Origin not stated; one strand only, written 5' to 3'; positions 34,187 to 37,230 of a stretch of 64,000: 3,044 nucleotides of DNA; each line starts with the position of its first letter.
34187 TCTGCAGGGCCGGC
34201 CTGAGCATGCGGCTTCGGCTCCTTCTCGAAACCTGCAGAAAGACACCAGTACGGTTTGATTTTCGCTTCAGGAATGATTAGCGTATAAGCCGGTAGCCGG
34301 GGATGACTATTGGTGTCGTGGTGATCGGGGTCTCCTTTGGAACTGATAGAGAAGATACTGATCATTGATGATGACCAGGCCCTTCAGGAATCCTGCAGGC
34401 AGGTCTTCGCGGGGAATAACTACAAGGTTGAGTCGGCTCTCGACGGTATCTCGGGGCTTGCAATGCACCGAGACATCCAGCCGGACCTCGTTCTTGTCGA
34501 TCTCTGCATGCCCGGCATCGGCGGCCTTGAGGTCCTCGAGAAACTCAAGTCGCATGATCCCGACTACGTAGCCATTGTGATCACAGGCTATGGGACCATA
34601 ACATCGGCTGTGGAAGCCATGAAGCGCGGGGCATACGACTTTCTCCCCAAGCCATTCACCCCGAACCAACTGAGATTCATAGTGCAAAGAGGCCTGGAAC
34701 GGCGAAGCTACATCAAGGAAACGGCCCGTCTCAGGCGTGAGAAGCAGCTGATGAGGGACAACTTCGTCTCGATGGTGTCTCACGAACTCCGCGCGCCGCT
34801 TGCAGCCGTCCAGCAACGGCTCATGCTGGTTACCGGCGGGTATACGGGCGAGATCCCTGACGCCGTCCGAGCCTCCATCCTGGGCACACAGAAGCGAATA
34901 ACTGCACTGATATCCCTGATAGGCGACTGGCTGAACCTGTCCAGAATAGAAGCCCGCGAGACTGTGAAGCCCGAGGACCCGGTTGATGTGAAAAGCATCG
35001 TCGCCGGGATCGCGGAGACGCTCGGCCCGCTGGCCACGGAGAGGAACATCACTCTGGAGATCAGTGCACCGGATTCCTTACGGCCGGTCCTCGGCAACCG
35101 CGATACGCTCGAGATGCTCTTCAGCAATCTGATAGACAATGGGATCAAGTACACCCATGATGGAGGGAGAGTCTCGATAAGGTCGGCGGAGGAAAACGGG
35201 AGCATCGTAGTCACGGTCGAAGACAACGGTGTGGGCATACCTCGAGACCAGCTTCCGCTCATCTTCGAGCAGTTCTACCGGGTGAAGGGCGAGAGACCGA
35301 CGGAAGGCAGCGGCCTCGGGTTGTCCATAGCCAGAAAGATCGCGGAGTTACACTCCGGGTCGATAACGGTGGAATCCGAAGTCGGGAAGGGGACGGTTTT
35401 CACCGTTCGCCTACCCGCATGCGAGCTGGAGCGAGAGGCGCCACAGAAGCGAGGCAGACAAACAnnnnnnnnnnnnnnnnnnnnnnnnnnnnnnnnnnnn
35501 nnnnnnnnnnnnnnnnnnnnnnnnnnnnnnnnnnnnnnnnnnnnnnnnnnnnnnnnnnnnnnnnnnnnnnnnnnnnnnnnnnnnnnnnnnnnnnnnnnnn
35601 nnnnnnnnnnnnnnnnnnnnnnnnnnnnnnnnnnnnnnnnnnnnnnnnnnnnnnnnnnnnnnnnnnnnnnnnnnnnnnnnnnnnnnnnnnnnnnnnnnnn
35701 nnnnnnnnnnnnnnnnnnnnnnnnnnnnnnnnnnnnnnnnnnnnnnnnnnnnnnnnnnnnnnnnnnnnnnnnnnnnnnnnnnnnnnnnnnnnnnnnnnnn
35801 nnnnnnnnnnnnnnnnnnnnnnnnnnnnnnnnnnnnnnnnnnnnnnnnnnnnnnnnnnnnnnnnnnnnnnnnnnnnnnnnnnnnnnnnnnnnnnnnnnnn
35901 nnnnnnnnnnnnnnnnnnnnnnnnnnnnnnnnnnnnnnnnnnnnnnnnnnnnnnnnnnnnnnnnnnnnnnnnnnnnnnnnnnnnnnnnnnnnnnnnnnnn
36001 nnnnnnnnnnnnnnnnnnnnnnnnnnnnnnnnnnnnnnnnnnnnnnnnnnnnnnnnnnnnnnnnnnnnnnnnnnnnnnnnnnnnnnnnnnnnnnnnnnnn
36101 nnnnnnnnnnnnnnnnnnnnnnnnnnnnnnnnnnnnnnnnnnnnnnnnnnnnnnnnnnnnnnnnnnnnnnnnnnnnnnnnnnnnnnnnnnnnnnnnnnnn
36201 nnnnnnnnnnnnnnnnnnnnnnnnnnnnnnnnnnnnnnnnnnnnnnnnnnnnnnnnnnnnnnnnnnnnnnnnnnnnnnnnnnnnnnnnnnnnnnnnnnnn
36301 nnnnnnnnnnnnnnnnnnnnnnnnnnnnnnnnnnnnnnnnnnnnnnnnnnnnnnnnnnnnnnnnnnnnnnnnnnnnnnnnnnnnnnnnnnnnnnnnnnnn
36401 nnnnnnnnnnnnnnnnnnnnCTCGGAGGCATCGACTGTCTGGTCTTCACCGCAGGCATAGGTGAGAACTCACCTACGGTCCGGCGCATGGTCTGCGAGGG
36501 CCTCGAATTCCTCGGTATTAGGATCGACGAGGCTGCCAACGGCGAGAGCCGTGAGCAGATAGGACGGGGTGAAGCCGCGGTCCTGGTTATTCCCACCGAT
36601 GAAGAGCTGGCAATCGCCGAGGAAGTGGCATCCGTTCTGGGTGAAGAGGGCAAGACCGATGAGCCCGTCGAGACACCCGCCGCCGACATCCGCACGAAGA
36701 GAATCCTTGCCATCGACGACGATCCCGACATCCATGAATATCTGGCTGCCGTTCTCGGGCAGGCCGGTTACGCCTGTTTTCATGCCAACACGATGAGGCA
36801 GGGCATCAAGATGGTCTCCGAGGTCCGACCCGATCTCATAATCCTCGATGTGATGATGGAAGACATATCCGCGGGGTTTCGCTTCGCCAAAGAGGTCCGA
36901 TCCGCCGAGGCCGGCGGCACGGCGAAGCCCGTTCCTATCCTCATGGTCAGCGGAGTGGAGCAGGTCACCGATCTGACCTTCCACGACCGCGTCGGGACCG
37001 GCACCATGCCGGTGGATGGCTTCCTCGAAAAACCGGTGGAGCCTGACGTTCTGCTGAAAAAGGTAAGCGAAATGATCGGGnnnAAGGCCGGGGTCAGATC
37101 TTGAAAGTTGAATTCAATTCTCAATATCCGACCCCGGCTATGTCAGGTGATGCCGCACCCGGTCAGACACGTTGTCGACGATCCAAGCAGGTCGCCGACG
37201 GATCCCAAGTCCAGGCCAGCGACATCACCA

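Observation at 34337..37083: Acetate kinase fused to a receiver domain, translationally coupled to a sensor-less REC-histidine kinase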

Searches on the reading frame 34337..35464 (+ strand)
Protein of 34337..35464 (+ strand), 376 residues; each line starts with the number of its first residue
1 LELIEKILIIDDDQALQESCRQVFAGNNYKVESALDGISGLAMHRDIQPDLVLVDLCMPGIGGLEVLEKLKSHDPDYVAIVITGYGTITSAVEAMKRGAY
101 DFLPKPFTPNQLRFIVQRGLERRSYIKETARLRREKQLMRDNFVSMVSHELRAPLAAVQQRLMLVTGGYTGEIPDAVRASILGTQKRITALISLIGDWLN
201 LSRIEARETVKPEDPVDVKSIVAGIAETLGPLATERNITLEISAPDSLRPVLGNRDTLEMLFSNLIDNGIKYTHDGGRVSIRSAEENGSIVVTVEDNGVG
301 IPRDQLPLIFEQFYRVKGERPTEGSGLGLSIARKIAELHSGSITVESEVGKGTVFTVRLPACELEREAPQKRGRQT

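Call 3: search_protein_families(library=pfam, proteins=[window:34337-35464:+], max_evalue=0.01)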
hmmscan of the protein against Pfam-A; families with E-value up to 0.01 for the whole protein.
window:34337-35464:+ (376 aa): 4 families
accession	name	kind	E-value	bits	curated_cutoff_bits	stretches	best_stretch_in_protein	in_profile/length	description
PF02518.31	HATPase_c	-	1.9e-31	109.2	26.4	1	254-361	2-109/111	Histidine kinase-, DNA gyrase B-, and HSP90-like ATPase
PF00072.30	Response_reg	-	7e-27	94.2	30.2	1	7-114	1-108/111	Response regulator receiver domain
PF00512.31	HisKA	-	6.4e-07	29.8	26.9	1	140-206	2-65/66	His Kinase A (phospho-acceptor) domain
PF13581.12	HATPase_c_2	-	0.0025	18.2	27.4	1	266-339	44-112/127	Histidine kinase-like ATPase domain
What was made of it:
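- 34355..34678 (+): Receiver (input) domain of the kinase, NtrC-type; phospho-acceptor D55 (34499-34501). Pfam Response_reg 7e-27 (call 3).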

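Call 34: search_protein_families(library=ncbifam, proteins=[window:34337-35464:+], max_evalue=0.00001)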
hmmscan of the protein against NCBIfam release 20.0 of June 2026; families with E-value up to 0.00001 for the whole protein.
window:34337-35464:+ (376 aa): 148 families (the best 25 are shown)
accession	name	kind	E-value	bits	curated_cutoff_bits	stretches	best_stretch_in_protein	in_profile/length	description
TIGR02966.1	phoR_proteo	equivalog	1.7e-54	185.1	334.2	1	137-359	111-333/333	phosphate regulon sensor histidine kinase PhoR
NF046044.1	PnpS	equivalog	7.4e-54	183.2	400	1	134-360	164-390/390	two-component system histidine kinase PnpS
NF041735.1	hist_kin_RppB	equivalog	1.3e-50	172.5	400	1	142-360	218-438/438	two-component system sensor histidine kinase RppB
NF033092.0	HK_WalK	equivalog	1.2e-46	159.5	725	1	139-360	371-593/594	cell wall metabolism sensor histidine kinase WalK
NF041880.1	EPS_EpsF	equivalog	6.3e-46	156.9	900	1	139-360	273-492/492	response regulator EpsF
NF047465.1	hybrid_HK_LvrA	exception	1.5e-41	142.3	1200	2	131-361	194-422/819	hybrid histidine kinase/response regulator LvrA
NF041832.1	near_NosP_CTERM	subfamily_domain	2.5e-40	138.7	400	2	140-370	7-234/370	NahK/ErcS family hybrid sensor histidine kinase/response regulator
NF008302.0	PRK11091.1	equivalog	9e-40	136.6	838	2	122-370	269-514/779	aerobic respiration two-component sensor histidine kinase ArcB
TIGR02956.1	TMAO_torS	equivalog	1.9e-39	135.5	676.5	1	142-368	466-689/967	TMAO reductase system sensor histidine kinase/response regulator TorS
NF006800.0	PRK09303.1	equivalog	3.5e-39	134.9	342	1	135-363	146-379/383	histidine kinase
NF012163.2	BaeS_SmeS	equivalog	4.4e-39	134.7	500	1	131-348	231-445/457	sensor histidine kinase efflux regulator BaeS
NF047874.1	MASE3_PAS_HK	subfamily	1.8e-38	132.7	560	1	116-368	371-632/655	MASE3 domain-containing sensor histidine kinase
NF040691.1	MtrAB_MtrB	equivalog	4.5e-38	131.5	450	1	139-361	270-492/507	MtrAB system histidine kinase MtrB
NF011874.0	PRK15347.1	equivalog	1.7e-37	129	852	2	130-365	387-618/921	two component system sensor kinase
NF008312.0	PRK11100.1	equivalog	1.8e-37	129.3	356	1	128-361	244-474/477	two-component system sensor histidine kinase CreC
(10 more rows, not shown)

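Call 53: find_homologous_proteins(query=window:34337-35464:+, max_evalue=1e-40)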
Query window:34337-35464:+ (376 aa): 3333 proteins with E <= 1e-40 among 8000 candidates; the best 120 are listed.
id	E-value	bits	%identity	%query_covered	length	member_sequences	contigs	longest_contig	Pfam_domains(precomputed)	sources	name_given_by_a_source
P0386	4.1e-242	821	100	100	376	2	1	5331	PF02518.32,PF00512.32,PF00072.31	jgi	-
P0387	4.2e-195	666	82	99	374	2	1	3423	PF02518.32,PF00512.32,PF00072.31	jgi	jgi:two-component system sensor histidine kinase/response regulator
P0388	1.1e-192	658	83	98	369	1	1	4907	PF02518.32,PF00512.32,PF00072.31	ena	-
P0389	3.7e-192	656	82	98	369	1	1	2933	PF02518.32,PF00512.32,PF00072.31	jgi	jgi:two-component system sensor histidine kinase/response regulator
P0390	5.8e-188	643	78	99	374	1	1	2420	PF02518.32,PF00512.32,PF00072.31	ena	-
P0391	2.4e-183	627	77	99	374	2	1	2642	PF02518.32,PF00512.32,PF00072.31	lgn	-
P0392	7.2e-173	593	74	99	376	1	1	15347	PF02518.32,PF00512.32,PF00072.31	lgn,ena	-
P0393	1.1e-170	586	75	97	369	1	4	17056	PF13581.13,PF02518.32,PF00512.32,PF00072.31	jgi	jgi:two-component system sensor histidine kinase/response regulator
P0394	2.7e-157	542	68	96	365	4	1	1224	PF02518.32,PF00512.32,PF00072.31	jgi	jgi:two-component system sensor histidine kinase/response regulator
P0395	1.3e-154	533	67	95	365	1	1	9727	PF02518.32,PF00512.32,PF00072.31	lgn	-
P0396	6.2e-153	527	66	99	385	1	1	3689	PF02518.32,PF00512.32,PF00072.31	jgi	jgi:two-component system sensor histidine kinase/response regulator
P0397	1.6e-152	526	75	86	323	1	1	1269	PF13581.13,PF02518.32,PF00512.32,PF00072.31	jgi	-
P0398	2.1e-148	513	66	98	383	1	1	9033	PF02518.32,PF00512.32,PF00072.31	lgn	-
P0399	2.7e-148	512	64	98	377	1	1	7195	PF02518.32,PF00512.32,PF00072.31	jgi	jgi:two-component system sensor histidine kinase/response regulator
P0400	8.3e-148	511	73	88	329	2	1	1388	PF02518.32,PF00512.32,PF00072.31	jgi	jgi:signal transduction histidine kinase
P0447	1.6e-113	398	51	96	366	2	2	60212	PF02518.32,PF00512.32,PF00072.31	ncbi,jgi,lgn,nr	ncbi:MAG: response regulator [Actinobacteria bacterium]|nr:response regulator [Actinomycetota bacter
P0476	2.3e-108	381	49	95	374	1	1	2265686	PF02518.32,PF00512.32,PF00072.31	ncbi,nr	ncbi:MAG: response regulator [Planctomycetota bacterium]|nr:MAG: response regulator [Planctomycetota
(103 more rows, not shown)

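Call 54: find_encoding_contigs(protein=P0447, flank=6000, max_places=1)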
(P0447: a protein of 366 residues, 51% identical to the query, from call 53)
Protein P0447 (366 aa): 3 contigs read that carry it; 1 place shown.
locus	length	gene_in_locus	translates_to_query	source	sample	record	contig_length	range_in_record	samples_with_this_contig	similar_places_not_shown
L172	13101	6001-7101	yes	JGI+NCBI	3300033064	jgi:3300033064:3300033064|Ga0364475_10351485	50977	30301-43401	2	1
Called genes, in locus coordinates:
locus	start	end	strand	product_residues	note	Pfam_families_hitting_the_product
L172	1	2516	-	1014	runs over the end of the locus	PF01266:DAO (weak), PF07992:Pyr_redox_2, PF12831:FAD_oxidored, PF13450:NAD_binding_8 (weak), PF00037:Fer4 (weak), PF07992:Pyr_redox_2, PF12838:Fer4_7, PF13187:Fer4_9, +18 more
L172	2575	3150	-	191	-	PF13183:Fer4_8, PF13237:Fer4_10 (faint), PF13187:Fer4_9 (weak), PF13534:Fer4_17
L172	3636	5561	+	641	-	PF14827:dCache_3 (faint), PF17201:Cache_3-Cache_2, PF17203:sCache_3_2 (faint), PF17202:sCache_3_3, PF00672:HAMP, PF00512:HisKA, PF02518:HATPase_c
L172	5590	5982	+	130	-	PF00072:Response_reg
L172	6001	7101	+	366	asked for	PF00072:Response_reg, PF00512:HisKA, PF02518:HATPase_c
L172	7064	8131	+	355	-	PF13183:Fer4_8 (faint), PF13187:Fer4_9 (faint), PF12838:Fer4_7 (faint), PF13534:Fer4_17 (faint), PF13746:Fer4_18 (faint), PF00037:Fer4 (faint), PF13237:Fer4_10 (faint), PF17179:Fer4_22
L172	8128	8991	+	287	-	PF00970:FAD_binding_6 (weak), PF00175:NAD_binding_1, PF10418:DHODB_Fe-S_bind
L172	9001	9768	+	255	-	PF01058:Oxidored_q6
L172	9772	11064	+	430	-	PF00374:NiFeSe_Hases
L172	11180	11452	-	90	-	-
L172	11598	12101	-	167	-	PF01750:HycI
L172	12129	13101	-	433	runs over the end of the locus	PF00374:NiFeSe_Hases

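Call 55: find_encoding_contigs(protein=P0476, flank=6000, max_places=1)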
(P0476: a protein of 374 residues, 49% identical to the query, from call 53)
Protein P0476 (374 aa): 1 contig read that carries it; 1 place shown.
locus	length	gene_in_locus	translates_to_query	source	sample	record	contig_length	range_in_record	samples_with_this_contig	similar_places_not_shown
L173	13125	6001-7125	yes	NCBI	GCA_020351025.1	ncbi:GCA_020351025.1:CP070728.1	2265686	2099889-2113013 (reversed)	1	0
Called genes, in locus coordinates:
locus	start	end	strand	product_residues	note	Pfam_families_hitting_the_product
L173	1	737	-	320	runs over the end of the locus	PF02558:ApbA, PF08546:ApbA_C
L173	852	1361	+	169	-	-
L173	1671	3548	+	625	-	PF14827:dCache_3, PF17203:sCache_3_2 (faint), PF17201:Cache_3-Cache_2, PF17202:sCache_3_3, PF00672:HAMP, PF00512:HisKA, PF02518:HATPase_c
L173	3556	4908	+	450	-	PF00072:Response_reg, PF00158:Sigma54_activat, PF14532:Sigma54_activ_2, PF00004:AAA (weak), PF07724:AAA_2 (weak), PF07728:AAA_5, PF25601:AAA_lid_14, PF02954:HTH_8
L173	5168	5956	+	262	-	PF00072:Response_reg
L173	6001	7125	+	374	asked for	PF00072:Response_reg, PF00512:HisKA, PF02518:HATPase_c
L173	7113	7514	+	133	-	PF00072:Response_reg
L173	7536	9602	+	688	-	PF04879:Molybdop_Fe4S4, PF00384:Molybdopterin, PF01568:Molydop_binding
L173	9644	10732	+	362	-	PF17179:Fer4_22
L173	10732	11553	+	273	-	PF00970:FAD_binding_6 (weak), PF00175:NAD_binding_1, PF10418:DHODB_Fe-S_bind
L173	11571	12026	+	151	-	PF01750:HycI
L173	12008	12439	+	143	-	PF13183:Fer4_8 (faint), PF12837:Fer4_6 (weak), PF13237:Fer4_10, PF00037:Fer4 (weak), PF14697:Fer4_21, PF12838:Fer4_7, PF13187:Fer4_9, PF00037:Fer4 (weak), +4 more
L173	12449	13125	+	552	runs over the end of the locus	PF00329:Complex1_30kDa, PF00374:NiFeSe_Hases, PF00346:Complex1_49kDa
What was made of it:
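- Closest known: Receiver-gated histidine kinases in multi-step relays. Same: Members at about 50% identity occur in Actinobacteria and Planctomycetota (call 53), embedded in Cache-HK/(NtrC)/REC/REC-HK/(REC) cassettes (calls 54, 55).
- The same kinase-REC cassette works next to hydrogenase or FDH-like genes without any AckA (calls 54, 55).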

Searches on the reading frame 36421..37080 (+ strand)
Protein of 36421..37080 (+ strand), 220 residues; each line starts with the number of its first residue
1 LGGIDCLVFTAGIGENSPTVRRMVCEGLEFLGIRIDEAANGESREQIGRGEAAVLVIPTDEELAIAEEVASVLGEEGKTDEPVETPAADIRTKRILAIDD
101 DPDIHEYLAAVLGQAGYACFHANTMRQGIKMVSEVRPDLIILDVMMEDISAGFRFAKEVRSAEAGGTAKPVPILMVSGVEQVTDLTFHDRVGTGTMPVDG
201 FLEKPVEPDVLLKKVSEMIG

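Call 24: search_protein_representatives(protein=window:36421-37080:+)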
Query: 220 residues. Proteins with E-value up to 0.001 (for the whole library): 52797; up to 1e-10: 2925; up to 1e-30: 5. The best 150 are listed.
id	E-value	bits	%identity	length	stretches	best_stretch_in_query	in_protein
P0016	2.5e-75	269.4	60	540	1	1-219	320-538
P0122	7.6e-66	238.4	72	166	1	55-219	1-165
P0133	5.2e-32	127.9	53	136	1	93-219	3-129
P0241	6.1e-32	127.7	49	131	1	93-219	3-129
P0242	1.6e-31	126.3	29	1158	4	47-218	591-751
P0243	2.0e-30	122.7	30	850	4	94-190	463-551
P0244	3.1e-30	122.1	35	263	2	93-219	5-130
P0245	5.2e-30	121.4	33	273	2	92-219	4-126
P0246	1.6e-29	119.8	30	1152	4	84-216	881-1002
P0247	1.7e-29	119.7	35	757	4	90-219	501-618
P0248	2.7e-29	119.0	34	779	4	78-181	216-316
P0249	3.0e-29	118.9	36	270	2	89-218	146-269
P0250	3.3e-28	115.5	32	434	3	84-213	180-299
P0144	4.4e-28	115.1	50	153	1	93-220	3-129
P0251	4.6e-28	115.0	30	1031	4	89-177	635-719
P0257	6.5e-26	108.0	29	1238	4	46-217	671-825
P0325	3.5e-20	89.3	39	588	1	45-220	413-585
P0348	3.6e-19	86.0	33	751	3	48-214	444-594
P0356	8.2e-19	84.8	34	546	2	91-216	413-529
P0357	9.2e-19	84.6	31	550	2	92-217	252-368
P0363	1.1e-18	84.4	32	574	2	86-215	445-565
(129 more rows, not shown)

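Call 26: search_protein_families(library=pfam, proteins=[P0325, P0356, P0363, P0357, P0242, P0257, P0348], max_evalue=0.001)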
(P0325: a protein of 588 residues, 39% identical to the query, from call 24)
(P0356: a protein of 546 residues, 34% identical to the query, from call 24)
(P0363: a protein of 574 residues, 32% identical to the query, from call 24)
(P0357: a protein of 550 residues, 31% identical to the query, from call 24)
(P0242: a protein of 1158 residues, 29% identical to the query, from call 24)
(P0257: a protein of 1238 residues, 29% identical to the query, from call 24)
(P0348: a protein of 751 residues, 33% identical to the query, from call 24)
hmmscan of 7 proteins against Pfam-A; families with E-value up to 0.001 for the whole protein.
P0325 (588 aa): 6 families
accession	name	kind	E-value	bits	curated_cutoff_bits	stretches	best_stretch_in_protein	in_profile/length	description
PF02518.31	HATPase_c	-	4.5e-29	101.6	26.4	1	311-428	1-110/111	Histidine kinase-, DNA gyrase B-, and HSP90-like ATPase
PF00072.30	Response_reg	-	2.6e-15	57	30.2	1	457-581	1-111/111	Response regulator receiver domain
PF25323.1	6TM_PilS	-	1.2e-09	38.6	27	1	7-181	23-185/189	PilS-like transmembrane domain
PF00512.31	HisKA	-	1.9e-08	34.7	26.9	1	199-264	2-64/66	His Kinase A (phospho-acceptor) domain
PF13581.12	HATPase_c_2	-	2.9e-07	31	27.4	1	306-399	22-112/127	Histidine kinase-like ATPase domain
PF14501.12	HATPase_c_5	-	0.00027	21.3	22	1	315-405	5-88/102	GHKL domain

P0356 (546 aa): 4 families
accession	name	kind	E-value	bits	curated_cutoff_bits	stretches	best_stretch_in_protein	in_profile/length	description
PF00072.30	Response_reg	-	1.2e-49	167.5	30.2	2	294-399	1-106/111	Response regulator receiver domain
PF12945.12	PilZNR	-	4.3e-11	43.2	23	1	15-97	4-85/85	Flagellar protein YcgR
PF07238.19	PilZ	-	2.3e-06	28.3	22.5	1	107-231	2-101/102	PilZ domain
PF23198.2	PDE8A_N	-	2.6e-05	24.6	29.6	0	417-497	13-94/147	PDE8A-like, N-terminal domain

P0363 (574 aa): 5 families
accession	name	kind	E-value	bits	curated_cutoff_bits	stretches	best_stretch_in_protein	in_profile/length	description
PF00072.30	Response_reg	-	1.4e-56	189.8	30.2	2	454-565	1-110/111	Response regulator receiver domain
PF07238.19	PilZ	-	1.8e-13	51.1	22.5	1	107-217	2-101/102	PilZ domain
PF12945.12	PilZNR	-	4.1e-06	27.3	23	1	15-97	4-85/85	Flagellar protein YcgR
PF23198.2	PDE8A_N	-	0.00019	21.8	29.6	0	472-545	31-105/147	PDE8A-like, N-terminal domain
PF06490.17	FleQ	-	0.00031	21.5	22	0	329-437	1-101/108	Flagellar regulatory protein FleQ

P0357 (550 aa): 3 families
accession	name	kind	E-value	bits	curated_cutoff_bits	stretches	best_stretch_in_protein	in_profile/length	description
PF00072.30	Response_reg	-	6.7e-43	145.8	30.2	2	255-366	1-110/111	Response regulator receiver domain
PF00990.26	GGDEF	-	2.7e-38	131.7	23.8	1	382-540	3-161/161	Diguanylate cyclase, GGDEF domain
PF01627.28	Hpt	-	2.4e-05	24.9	24.6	1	10-91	2-72/84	Hpt domain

P0242 (1158 aa): 6 families
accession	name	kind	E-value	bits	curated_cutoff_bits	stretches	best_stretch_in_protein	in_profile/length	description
PF00072.30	Response_reg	-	4e-80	265.7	30.2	4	759-871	1-110/111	Response regulator receiver domain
PF02518.31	HATPase_c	-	1.3e-26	93.6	26.4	1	491-604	2-110/111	Histidine kinase-, DNA gyrase B-, and HSP90-like ATPase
PF00512.31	HisKA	-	2e-21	76.2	26.9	1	374-442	1-66/66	His Kinase A (phospho-acceptor) domain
PF02743.24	dCache_1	-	4e-14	53.2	45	1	62-307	14-239/240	Cache domain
PF23198.2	PDE8A_N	-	1.3e-05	25.6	29.6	0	759-848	13-102/147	PDE8A-like, N-terminal domain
PF20274.4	cREC_REC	-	9.2e-05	23.5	27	0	760-835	3-70/88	Cyclic-phosphate processing Receiver domain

P0257 (1238 aa): 8 families
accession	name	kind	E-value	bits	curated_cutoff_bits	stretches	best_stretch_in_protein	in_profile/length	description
PF00072.30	Response_reg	-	2.2e-91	301.9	30.2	4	1114-1225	1-110/111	Response regulator receiver domain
PF02518.31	HATPase_c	-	8.7e-28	97.4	26.4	1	577-685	3-110/111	Histidine kinase-, DNA gyrase B-, and HSP90-like ATPase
PF00512.31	HisKA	-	8.1e-21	74.3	26.9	1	463-530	2-66/66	His Kinase A (phospho-acceptor) domain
PF00672.30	HAMP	-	1e-10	42.2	25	1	192-242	2-52/53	HAMP domain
PF23198.2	PDE8A_N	-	1.9e-07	31.5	29.6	0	969-1055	13-100/147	PDE8A-like, N-terminal domain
PF13185.12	GAF_2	-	4.4e-07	30.6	28.6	1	262-388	2-125/136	GAF domain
PF01590.32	GAF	-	5.8e-05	24.1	22.4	1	266-388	4-123/133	GAF domain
PF20161.5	VpsR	-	6.2e-05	23.2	23.7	0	1125-1225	21-120/121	VpsR domain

P0348 (751 aa): 4 families
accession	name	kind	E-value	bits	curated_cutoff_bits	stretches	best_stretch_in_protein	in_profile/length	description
PF00072.30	Response_reg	-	7.3e-76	252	30.2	3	14-126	1-110/111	Response regulator receiver domain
PF02518.31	HATPase_c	-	2.2e-27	96.1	26.4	1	319-432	2-110/111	Histidine kinase-, DNA gyrase B-, and HSP90-like ATPase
PF00512.31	HisKA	-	8.1e-19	67.9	26.9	1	204-272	1-66/66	His Kinase A (phospho-acceptor) domain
PF20161.5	VpsR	-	0.00027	21.1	23.7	0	487-594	13-119/121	VpsR domain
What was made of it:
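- Tried and rejected: Seven long candidate hits that I checked (P0325, P0356, P0363, P0357, P0242, P0257, P0348) are hybrid kinases, PilZ or GGDEF proteins (calls 24, 26).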

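Call 51: find_related_loci(query=window:36421-37080:+, collection=metagenome_contigs, flank=6000)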
Query window:36421-37080:+ (220 aa) in metagenome_contigs; peptide patterns used: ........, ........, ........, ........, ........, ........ (x = any residue, [..] = any of these).
488 stretches matched a pattern; 92 encode a relative of the query (tblastn E <= 1e-3); the best 80 are kept; 80 distinct loci.
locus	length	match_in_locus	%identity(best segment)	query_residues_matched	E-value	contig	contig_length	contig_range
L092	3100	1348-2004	74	1-219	8e-100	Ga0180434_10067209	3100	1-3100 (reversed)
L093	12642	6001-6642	53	1-219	4e-67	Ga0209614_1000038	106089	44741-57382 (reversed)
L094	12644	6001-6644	50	1-218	6e-57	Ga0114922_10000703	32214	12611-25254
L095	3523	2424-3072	44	1-220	5e-52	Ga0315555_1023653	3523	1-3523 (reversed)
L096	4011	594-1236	46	1-218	2e-51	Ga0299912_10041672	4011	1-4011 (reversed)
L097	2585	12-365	40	93-219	7e-25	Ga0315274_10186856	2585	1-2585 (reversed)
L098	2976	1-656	54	90-220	6e-22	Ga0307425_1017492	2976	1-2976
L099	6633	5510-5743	56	1-73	7e-21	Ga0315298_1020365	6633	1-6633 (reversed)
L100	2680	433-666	56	1-73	1e-20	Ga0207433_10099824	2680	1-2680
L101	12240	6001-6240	53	1-75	3e-20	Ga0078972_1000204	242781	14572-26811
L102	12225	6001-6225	53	1-72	4e-20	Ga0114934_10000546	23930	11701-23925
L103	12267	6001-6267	49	1-89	5e-20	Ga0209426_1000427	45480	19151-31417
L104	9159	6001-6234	59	1-73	1e-19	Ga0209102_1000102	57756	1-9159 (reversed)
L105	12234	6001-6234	59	1-73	1e-19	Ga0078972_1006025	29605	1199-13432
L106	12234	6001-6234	59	1-73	1e-19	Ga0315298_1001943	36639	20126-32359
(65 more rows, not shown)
